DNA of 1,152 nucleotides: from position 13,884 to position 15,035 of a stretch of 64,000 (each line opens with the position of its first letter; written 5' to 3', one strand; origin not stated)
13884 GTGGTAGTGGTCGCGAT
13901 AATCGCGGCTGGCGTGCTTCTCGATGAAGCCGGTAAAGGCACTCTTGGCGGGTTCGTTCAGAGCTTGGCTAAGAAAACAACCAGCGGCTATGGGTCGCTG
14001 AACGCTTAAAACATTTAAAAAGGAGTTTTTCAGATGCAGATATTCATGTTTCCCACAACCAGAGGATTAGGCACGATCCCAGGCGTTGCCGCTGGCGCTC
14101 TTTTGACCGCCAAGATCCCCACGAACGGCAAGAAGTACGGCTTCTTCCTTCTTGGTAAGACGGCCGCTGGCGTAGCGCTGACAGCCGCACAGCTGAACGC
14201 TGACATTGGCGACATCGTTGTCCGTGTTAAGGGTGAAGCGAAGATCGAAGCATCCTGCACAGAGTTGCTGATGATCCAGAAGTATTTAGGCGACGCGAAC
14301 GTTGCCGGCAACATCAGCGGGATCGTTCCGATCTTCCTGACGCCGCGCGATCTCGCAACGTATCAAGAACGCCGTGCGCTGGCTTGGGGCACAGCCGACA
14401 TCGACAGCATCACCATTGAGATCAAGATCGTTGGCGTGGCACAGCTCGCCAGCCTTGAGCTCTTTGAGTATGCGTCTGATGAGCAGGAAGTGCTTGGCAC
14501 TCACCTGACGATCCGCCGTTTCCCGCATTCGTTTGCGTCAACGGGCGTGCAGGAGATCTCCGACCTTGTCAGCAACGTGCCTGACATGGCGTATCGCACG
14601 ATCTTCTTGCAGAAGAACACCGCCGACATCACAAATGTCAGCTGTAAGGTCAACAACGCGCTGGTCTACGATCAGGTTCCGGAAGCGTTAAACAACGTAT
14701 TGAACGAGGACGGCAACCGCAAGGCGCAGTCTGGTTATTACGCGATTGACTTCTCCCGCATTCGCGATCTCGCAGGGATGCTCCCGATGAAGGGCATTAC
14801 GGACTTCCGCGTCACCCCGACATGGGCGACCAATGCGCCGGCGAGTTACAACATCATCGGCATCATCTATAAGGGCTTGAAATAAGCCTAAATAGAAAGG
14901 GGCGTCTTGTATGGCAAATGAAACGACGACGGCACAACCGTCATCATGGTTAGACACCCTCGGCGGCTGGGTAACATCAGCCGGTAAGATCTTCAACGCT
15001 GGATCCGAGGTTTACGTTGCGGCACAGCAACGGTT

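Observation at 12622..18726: Structural module dominated by tiny membrane proteins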

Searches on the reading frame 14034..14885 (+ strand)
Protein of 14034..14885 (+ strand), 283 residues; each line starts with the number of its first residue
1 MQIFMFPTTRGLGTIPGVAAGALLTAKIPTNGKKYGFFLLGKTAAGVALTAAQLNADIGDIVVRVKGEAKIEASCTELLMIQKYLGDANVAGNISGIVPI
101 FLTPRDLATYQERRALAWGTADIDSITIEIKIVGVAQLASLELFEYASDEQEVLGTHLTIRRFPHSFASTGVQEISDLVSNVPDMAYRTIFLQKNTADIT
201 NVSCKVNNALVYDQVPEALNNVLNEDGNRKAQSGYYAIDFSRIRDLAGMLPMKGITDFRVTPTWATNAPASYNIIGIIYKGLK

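Call 7: search_protein_families(library=phrogs, proteins=[window:14034-14885:+], max_evalue=0.1)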
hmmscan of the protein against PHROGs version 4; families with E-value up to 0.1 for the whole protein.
window:14034-14885:+ (283 aa): 1 family
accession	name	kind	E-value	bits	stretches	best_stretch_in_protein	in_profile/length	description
phrog_8536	-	head and packaging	9.6e-06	25.9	1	185-243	27-87/267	major head protein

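Call 8: search_protein_families(library=pfam, proteins=[window:14034-14885:+], max_evalue=0.1)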
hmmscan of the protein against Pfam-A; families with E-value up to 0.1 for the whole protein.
window:14034-14885:+ (283 aa): 2 families
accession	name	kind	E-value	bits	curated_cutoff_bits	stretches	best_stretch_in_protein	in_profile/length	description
PF25513.1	P2_C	-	8.8e-15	55.1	25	1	159-267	3-107/120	Viral coat protein P2 C-terminal domain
PF18628.8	P2_N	-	3.5e-13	49.8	25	2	53-134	37-113/129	Viral coat protein P2 N-terminal domain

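Call 10: search_dna_similar(query=window:14034-14885:+, collection=phages, mode=protein, max_evalue=0.01, max_rows=30)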
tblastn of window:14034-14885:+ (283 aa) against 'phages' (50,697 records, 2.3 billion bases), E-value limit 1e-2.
Records with a match: 14; places in all: 14; records where one place covers at least 80% of the query: 14.
Best place of each record, by identity: <60% 14.
By first word of the organism name: Vibrio 14.
By host as written in the record: Vibrio anguillarum A023 10; Vibrio rumoiensis FERM P-14531 1; Vibrio cyclitrophicus 1; - 1; Vibrio anguillarum strain A023 1.
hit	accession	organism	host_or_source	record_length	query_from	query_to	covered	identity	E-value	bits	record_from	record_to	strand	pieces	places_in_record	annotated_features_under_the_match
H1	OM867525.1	Vibrio phage vB_VruC_PG21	Vibrio rumoiensis FERM P-14531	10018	4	275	96%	27.1%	8e-13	74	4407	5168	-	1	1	major capsid protein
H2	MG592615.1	Vibrio phage 1.249.A._10N.261.55.B9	Vibrio cyclitrophicus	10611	17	259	86%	28.6%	3e-8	60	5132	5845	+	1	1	double jelly roll capsid protein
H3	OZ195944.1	Vibrio phage D526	Seawater and oysters mix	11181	17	259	86%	26.8%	8e-7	56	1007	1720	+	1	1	major head protein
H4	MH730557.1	Vibrio phage fNo16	Vibrio anguillarum strain A023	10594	5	263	92%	24.7%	7e-8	59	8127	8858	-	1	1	double jelly roll capsid protein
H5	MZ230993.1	Vibrio phage NO16-like VIB93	Vibrio anguillarum A023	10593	5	263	92%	24.7%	7e-8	59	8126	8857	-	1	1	double jelly roll capsid protein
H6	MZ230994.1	Vibrio phage NO16-like VIB88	Vibrio anguillarum A023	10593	5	263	92%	24.7%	7e-8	59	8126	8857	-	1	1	double jelly roll capsid protein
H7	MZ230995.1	Vibrio phage NO16-like VIB1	Vibrio anguillarum A023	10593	5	263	92%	24.7%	7e-8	59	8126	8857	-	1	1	double jelly roll capsid protein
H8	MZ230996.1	Vibrio phage NO16-like NB10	Vibrio anguillarum A023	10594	5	263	92%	24.7%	7e-8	59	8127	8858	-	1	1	double jelly roll capsid protein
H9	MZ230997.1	Vibrio phage NO16-like 9014_8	Vibrio anguillarum A023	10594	5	263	92%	24.7%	7e-8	59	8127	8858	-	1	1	double jelly roll capsid protein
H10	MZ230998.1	Vibrio phage NO16-like 1178_90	Vibrio anguillarum A023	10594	5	263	92%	24.7%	7e-8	59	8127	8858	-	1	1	double jelly roll capsid protein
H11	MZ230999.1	Vibrio phage NO16-like 601_91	Vibrio anguillarum A023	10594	5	263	92%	24.7%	7e-8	59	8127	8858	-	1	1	double jelly roll capsid protein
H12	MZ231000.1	Vibrio phage NO16-like 91-7-154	Vibrio anguillarum A023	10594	5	263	92%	24.7%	7e-8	59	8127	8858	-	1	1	double jelly roll capsid protein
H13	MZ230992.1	Vibrio phage NO16-like VIB134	Vibrio anguillarum A023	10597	5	263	92%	24.7%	7e-8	59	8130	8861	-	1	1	double jelly roll capsid protein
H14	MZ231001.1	Vibrio phage NO16-like 87-9-116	Vibrio anguillarum A023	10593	5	263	92%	24.7%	9e-8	59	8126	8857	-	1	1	double jelly roll capsid protein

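Call 11: get_annotated_region(hit=H1, flank=10000)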
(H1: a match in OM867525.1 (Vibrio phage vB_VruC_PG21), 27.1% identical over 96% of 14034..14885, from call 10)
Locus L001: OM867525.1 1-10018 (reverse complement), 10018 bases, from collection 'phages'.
description: Vibrio phage vB_VruC_PG21, complete genome.
organism: Vibrio phage vB_VruC_PG21 (NCBI taxid 2928757)
taxonomy: Viruses; Varidnaviria; Bamfordvirae; Preplasmiviricota; Tectiliviricetes; Vinavirales; Corticoviridae
host: Vibrio rumoiensis FERM P-14531; source: sewage; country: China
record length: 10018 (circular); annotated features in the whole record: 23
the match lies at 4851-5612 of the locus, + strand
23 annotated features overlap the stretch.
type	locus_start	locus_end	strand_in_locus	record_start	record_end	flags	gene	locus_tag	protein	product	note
CDS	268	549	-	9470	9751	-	-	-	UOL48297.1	helix-turn-helix domain-containing protein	-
CDS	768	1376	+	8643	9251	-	-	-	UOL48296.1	hypothetical protein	-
CDS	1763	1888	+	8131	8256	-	-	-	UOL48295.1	hypothetical protein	-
CDS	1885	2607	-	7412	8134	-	-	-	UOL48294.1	hypothetical protein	-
CDS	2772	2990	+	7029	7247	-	-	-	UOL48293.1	hypothetical protein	-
CDS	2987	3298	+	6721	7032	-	-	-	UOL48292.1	hypothetical protein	-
CDS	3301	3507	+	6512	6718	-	-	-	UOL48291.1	hypothetical protein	-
CDS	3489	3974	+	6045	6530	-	-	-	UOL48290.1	hypothetical protein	-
CDS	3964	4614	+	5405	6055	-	-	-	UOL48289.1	type IV secretory system conjugative DNA transfer family protein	-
CDS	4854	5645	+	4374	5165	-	-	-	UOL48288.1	major capsid protein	-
CDS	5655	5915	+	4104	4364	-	-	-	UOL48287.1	hypothetical protein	-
CDS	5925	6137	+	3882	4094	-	-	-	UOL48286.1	hypothetical protein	-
CDS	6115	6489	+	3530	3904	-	-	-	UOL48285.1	hypothetical protein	-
CDS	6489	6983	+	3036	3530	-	-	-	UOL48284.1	hypothetical protein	-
CDS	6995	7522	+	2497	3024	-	-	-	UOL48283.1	hypothetical protein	-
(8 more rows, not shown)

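Call 13: find_related_loci(query=window:14034-14885:+, collection=genome_contigs, flank=10000)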
Query window:14034-14885:+ (283 aa) in genome_contigs; peptide patterns used: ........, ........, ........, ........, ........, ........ (x = any residue, [..] = any of these).
80 stretches matched a pattern, but none encodes a relative of the query by tblastn (E <= 1e-3).
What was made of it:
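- Tried and rejected: A scan with the single capsid protein found nothing (call 13).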

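Call 14: find_homologous_proteins(query=window:14034-14885:+)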
Query window:14034-14885:+ (283 aa): 16 proteins with E <= 0.001 among 1635 candidates.
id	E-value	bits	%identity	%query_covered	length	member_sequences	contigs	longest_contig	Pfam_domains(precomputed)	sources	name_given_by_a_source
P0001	7.4e-182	621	100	100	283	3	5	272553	PF18628.9,PF25513.2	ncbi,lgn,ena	-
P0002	1.3e-141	489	77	100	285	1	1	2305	PF18628.9,PF25513.2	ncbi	-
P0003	2.7e-138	478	76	99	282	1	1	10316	PF18628.9,PF25513.2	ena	-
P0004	1.2e-137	476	74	100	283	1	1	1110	PF18628.9,PF25513.2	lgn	-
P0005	6.1e-134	464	75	99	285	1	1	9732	PF18628.9,PF25513.2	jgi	-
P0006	3.4e-123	428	67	100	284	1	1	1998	PF18628.9,PF25513.2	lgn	-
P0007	1.9e-97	344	59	100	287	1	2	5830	PF18628.9,PF25513.2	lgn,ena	-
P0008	7.9e-96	339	58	99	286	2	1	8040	PF18628.9,PF25513.2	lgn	-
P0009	9.0e-89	315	54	98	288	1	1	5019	PF18628.9,PF25513.2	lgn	-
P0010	1.6e-87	311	52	99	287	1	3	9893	PF18628.9,PF25513.2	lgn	-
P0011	2.1e-61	226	43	92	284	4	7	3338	PF18628.9,PF25513.2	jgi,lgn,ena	-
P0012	2.2e-60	222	41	99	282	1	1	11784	PF18628.9,PF25513.2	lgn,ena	-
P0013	8.8e-60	220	45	91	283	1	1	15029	PF18628.9,PF25513.2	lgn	-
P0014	1.5e-51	193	40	92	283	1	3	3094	PF18628.9,PF25513.2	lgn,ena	-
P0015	2.5e-51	193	42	82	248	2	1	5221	PF18628.9,PF25513.2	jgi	jgi:hypothetical protein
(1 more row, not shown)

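Call 15: find_encoding_contigs(protein=P0001, flank=10000, max_places=6)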
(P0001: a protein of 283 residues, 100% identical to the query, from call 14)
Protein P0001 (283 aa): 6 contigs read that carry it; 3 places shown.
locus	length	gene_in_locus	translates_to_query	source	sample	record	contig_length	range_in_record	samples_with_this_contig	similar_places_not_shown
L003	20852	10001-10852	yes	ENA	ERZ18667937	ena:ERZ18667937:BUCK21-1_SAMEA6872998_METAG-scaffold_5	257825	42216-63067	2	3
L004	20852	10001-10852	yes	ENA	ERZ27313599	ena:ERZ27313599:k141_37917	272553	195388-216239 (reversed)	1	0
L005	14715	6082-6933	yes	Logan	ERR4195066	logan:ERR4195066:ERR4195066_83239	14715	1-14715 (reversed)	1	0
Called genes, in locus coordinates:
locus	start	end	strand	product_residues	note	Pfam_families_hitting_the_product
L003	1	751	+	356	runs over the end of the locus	PF01264:Chorismate_synt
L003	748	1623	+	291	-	PF00106:adh_short, PF08659:KR, PF13561:adh_short_C2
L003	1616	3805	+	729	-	PF00027:cNMP_binding, PF01734:Patatin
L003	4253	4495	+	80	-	-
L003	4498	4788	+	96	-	-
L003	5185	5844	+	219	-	-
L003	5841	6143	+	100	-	-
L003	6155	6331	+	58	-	-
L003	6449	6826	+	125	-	-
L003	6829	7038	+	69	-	-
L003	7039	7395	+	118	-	-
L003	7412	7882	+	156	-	-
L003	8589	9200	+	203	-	-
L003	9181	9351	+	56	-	-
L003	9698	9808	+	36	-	-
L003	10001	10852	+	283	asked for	PF18628:P2_N (weak), PF25513:P2_C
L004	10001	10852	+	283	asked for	PF18628:P2_N (weak), PF25513:P2_C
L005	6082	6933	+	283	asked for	PF18628:P2_N (weak), PF25513:P2_C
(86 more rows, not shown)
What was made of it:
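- The prophage is physically inside contigs of 258-272 kb (call 15).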

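Call 16: find_encoding_contigs(protein=P0003, flank=10000, max_places=3)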
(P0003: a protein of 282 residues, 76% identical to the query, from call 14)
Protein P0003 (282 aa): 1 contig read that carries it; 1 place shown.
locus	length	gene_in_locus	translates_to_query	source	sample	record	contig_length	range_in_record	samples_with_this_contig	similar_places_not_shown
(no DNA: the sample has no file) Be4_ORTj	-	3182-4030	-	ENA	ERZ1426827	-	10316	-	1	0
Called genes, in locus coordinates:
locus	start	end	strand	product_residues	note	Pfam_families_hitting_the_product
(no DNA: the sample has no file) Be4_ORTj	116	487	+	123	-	-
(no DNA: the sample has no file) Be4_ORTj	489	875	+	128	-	-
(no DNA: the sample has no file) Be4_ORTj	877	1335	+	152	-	-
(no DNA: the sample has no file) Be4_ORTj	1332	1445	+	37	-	-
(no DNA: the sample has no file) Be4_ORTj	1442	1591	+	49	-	-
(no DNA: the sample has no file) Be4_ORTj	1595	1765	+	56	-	-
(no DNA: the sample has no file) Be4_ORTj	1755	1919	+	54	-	-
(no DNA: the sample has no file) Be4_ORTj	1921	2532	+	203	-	-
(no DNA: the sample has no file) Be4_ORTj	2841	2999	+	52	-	-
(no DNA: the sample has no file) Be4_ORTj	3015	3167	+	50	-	-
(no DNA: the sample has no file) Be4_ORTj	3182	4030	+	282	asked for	PF18628:P2_N (faint), PF25513:P2_C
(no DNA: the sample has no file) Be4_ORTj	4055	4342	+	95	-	-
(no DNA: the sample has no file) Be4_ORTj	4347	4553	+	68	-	-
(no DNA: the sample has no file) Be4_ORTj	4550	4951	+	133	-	-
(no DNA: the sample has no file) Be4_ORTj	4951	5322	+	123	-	-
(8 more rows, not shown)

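Call 17: find_encoding_contigs(protein=P0005, flank=10000, max_places=3)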
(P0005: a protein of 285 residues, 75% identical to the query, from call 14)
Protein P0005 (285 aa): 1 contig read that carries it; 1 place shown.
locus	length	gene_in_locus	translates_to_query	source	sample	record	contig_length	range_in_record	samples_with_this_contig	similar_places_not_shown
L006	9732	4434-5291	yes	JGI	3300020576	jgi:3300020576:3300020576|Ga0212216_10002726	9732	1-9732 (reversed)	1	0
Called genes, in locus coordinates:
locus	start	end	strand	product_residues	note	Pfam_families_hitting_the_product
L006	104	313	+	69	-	PF12728:HTH_17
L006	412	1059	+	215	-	-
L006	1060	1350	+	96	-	-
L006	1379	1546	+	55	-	-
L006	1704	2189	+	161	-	-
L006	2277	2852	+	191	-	-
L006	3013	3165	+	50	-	-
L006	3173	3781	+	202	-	-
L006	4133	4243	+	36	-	-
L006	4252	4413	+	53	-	-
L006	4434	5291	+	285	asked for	PF18628:P2_N (weak), PF25513:P2_C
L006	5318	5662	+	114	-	-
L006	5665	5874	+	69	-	-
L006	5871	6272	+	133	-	-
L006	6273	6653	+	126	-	-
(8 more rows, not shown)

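Call 18: find_encoding_contigs(protein=P0010, flank=10000, max_places=3)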
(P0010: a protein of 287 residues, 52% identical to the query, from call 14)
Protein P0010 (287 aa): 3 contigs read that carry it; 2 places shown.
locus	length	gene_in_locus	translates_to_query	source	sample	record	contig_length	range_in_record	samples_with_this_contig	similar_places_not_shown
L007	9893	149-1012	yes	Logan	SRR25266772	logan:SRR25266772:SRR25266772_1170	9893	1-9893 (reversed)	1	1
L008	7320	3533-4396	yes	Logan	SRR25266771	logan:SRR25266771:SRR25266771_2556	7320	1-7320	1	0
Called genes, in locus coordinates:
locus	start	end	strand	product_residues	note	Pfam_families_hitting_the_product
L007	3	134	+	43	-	?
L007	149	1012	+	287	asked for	PF18628:P2_N (faint), PF25513:P2_C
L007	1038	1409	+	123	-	-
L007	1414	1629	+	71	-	-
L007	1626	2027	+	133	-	-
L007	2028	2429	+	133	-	-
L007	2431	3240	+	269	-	-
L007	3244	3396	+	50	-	-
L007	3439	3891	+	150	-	-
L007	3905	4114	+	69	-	-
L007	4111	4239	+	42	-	-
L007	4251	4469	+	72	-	-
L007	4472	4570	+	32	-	-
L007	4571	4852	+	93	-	-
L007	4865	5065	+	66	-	-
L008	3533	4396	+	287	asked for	PF18628:P2_N (faint), PF25513:P2_C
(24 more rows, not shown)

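Call 19: find_encoding_contigs(protein=P0012, flank=10000, max_places=2)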
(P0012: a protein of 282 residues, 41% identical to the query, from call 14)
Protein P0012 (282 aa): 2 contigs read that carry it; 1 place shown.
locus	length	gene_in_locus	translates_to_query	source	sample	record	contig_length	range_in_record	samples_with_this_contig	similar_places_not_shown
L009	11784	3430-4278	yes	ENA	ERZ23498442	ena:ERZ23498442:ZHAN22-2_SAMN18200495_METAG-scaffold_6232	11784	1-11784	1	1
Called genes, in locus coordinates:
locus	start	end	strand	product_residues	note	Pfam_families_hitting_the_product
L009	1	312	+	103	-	?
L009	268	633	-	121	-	-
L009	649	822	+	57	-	-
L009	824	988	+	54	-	-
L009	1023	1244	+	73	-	-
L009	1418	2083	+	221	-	-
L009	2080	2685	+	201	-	-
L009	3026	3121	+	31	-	-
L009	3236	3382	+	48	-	-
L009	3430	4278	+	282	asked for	PF18628:P2_N, PF25513:P2_C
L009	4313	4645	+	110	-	-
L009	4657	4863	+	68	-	-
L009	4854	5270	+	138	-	-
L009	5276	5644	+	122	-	-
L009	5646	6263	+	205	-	-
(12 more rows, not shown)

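Call 20: find_encoding_contigs(protein=P0013, flank=10000, max_places=2)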
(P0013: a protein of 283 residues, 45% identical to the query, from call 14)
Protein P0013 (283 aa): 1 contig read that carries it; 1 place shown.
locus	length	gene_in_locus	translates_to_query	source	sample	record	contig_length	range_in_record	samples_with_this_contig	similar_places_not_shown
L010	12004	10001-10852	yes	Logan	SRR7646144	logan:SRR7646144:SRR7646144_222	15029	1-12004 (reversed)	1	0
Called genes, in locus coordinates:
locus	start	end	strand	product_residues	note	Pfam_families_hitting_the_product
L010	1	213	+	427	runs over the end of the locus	PF09594:GT87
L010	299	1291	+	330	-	-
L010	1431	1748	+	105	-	PF06296:RelE (weak)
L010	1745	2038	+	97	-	PF15731:MqsA_antitoxin (weak)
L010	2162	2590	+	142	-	-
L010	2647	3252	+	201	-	PF01726:LexA_DNA_bind, PF00717:Peptidase_S24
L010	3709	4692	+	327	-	PF00817:IMS, PF11799:IMS_C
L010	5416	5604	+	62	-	-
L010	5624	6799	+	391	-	-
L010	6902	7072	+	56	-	-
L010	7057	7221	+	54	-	-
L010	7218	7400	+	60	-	-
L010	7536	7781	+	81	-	-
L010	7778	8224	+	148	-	-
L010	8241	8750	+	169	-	-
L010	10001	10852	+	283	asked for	PF18628:P2_N, PF25513:P2_C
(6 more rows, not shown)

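Call 21: find_encoding_contigs(protein=P0008, flank=10000, max_places=2)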
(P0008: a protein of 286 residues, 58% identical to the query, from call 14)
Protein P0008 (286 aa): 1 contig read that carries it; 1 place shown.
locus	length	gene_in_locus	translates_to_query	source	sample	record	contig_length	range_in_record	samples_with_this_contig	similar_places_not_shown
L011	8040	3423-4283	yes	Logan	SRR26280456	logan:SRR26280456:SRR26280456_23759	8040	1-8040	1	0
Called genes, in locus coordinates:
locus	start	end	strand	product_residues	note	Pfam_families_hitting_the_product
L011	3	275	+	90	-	?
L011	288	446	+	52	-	-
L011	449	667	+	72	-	-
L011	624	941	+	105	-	-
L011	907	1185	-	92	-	-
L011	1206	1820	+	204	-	-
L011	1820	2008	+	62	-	-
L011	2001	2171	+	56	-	-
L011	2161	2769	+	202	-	-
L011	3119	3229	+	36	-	-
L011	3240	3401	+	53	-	-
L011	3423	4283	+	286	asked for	PF18628:P2_N, PF25513:P2_C (weak)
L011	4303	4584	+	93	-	-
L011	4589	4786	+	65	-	-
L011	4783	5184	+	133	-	-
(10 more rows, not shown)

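Call 72: get_annotated_region(hit=H4, flank=11000)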
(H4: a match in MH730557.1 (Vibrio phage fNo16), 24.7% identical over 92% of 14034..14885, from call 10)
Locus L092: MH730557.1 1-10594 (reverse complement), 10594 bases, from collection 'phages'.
description: Vibrio phage fNo16, complete genome.
organism: Vibrio phage fNo16 (NCBI taxid 2315335)
taxonomy: Viruses; Varidnaviria; Bamfordvirae; Preplasmiviricota; Tectiliviricetes; Vinavirales; Corticoviridae
host: Vibrio anguillarum strain A023; source: -; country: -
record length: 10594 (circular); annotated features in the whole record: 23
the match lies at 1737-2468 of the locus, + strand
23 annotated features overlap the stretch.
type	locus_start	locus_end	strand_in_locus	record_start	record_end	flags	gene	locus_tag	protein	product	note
CDS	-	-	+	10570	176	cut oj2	-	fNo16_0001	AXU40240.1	hypothetical protein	-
CDS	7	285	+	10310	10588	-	-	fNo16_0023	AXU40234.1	hypothetical protein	-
CDS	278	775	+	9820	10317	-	-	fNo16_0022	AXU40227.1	hypothetical protein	-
CDS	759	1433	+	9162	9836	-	-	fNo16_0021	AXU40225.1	putative ATPase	DNA translocase ftsk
CDS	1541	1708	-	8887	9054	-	-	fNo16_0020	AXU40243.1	hypothetical protein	-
CDS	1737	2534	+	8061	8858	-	-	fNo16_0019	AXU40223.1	double jelly roll capsid protein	major capsid protein P2 - DJR viral lineage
CDS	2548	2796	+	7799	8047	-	-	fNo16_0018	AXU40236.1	hypothetical protein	structurally similar to PM2 protein p3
CDS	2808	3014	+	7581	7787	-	-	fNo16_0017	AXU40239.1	hypothetical protein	-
CDS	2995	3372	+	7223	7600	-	-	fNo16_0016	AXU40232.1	hypothetical protein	-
CDS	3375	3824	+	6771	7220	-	-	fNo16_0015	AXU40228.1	hypothetical protein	-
CDS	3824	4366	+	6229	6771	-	-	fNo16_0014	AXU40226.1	hypothetical protein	-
CDS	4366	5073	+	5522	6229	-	-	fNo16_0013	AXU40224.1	hypothetical protein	-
CDS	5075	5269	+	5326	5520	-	-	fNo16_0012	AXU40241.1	hypothetical protein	-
CDS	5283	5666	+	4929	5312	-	-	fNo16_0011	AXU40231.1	protein inside capsid D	-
CDS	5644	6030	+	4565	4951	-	-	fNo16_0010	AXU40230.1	hypothetical protein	structurally similar to PM2 protein p6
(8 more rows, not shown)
